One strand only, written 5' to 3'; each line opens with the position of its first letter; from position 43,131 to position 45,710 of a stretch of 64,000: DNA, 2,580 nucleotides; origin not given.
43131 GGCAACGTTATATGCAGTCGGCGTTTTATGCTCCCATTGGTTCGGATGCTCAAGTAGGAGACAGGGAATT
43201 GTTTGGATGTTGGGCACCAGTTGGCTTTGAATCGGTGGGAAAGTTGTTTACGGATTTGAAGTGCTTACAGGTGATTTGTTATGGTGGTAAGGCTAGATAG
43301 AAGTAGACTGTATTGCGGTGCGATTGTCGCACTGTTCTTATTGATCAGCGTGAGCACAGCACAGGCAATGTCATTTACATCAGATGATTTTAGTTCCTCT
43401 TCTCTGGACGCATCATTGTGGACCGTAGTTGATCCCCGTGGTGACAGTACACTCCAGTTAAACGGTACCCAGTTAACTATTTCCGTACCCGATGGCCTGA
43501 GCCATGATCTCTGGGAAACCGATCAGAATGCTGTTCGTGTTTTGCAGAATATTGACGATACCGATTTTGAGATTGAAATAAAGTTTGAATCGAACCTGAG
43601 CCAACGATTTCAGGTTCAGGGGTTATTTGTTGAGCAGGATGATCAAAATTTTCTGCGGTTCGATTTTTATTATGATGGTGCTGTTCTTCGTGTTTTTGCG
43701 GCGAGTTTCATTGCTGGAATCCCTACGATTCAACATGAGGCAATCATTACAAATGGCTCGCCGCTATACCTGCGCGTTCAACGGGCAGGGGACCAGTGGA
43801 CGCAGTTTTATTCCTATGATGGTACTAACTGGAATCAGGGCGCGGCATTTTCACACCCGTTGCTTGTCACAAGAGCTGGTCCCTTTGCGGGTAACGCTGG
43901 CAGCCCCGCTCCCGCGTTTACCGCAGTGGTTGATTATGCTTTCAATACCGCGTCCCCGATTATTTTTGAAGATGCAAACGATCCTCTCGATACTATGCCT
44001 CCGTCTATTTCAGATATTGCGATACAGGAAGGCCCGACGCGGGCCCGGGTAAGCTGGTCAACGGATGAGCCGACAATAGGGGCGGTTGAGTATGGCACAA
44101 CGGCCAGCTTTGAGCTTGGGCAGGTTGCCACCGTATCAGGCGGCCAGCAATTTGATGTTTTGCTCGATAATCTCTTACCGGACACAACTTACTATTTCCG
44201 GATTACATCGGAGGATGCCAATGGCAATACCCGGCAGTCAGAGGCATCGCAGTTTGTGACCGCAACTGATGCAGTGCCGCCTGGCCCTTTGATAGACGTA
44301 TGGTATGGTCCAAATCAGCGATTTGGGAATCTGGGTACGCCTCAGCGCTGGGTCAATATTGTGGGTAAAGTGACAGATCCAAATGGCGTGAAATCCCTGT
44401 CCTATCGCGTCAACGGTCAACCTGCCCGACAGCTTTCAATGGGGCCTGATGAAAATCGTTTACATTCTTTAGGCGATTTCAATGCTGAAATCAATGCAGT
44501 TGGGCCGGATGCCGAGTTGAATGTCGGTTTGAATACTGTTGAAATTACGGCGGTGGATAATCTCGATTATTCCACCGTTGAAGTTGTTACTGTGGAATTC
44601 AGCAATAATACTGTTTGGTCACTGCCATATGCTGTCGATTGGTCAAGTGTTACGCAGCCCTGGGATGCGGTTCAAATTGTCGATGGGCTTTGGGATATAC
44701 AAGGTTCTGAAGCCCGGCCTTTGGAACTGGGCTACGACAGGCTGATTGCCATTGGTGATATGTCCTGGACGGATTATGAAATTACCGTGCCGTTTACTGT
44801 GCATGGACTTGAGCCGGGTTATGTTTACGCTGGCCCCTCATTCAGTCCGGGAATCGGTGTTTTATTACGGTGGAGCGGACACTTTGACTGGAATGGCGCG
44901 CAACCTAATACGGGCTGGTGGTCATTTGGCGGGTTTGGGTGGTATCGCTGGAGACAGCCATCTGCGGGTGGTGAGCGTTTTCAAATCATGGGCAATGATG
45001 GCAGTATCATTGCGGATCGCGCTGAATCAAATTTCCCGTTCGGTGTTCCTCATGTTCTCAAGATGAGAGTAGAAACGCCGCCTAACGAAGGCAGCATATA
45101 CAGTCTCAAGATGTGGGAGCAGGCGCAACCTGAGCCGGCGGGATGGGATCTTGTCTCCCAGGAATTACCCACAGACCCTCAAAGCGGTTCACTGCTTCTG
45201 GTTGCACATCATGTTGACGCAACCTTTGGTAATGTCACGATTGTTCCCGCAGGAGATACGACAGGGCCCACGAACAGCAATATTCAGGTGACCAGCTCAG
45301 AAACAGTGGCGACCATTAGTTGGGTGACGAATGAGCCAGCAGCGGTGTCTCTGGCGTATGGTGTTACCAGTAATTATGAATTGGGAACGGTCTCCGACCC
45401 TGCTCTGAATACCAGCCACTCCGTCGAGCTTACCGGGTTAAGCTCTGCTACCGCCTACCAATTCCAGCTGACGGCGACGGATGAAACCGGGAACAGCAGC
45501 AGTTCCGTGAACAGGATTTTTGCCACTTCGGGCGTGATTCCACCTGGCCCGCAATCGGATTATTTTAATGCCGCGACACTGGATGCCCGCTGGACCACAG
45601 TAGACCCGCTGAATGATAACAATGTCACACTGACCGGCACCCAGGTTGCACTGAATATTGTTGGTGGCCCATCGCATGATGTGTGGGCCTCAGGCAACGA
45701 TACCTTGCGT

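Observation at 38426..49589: Four-gene cell-surface cluster next to, but not tagged for, the exosortase system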

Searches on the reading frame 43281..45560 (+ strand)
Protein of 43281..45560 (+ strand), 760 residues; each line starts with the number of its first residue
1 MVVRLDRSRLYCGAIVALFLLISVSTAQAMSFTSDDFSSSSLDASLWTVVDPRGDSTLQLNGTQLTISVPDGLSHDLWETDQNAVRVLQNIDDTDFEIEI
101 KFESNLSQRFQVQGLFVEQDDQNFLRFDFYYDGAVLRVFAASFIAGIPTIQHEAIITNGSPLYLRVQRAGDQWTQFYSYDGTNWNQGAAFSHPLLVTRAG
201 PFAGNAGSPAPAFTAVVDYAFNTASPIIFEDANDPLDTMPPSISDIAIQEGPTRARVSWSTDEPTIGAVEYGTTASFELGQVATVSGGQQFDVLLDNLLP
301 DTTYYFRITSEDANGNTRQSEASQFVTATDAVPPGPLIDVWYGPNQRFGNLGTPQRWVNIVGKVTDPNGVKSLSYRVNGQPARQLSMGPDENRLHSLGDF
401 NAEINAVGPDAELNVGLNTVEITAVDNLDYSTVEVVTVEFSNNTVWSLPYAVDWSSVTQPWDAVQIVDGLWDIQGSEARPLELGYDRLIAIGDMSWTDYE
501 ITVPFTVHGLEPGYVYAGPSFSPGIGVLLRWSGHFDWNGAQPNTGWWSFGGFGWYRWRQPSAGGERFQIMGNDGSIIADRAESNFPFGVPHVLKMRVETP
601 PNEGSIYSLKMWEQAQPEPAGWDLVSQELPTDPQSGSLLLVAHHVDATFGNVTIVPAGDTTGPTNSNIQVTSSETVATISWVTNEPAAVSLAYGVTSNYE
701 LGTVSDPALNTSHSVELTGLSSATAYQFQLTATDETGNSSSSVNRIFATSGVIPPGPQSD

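Call 67: search_solved_structures(query=window:43281-45560:+, max_evalue=0.01)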
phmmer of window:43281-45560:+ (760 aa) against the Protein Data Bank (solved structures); distinct sequences matched with E-value up to 0.01: 6.
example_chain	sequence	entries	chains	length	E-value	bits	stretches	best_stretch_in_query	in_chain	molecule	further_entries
7y8s_A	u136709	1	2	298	0.00017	22.7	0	276-344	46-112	Dscam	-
6gvk_A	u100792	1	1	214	0.002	19.3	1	250-339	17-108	Integrin beta-4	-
6gvl_A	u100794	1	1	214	0.002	19.2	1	250-339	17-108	Integrin beta-4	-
2yrz_A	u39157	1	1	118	0.0025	18.9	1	250-322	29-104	Integrin beta-4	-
4wtw_A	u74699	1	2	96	0.0027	18.8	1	250-321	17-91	Integrin beta-4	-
6hyf_A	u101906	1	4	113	0.0074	17.4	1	250-321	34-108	Integrin beta-4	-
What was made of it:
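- They match no solved structure by sequence (call 67).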
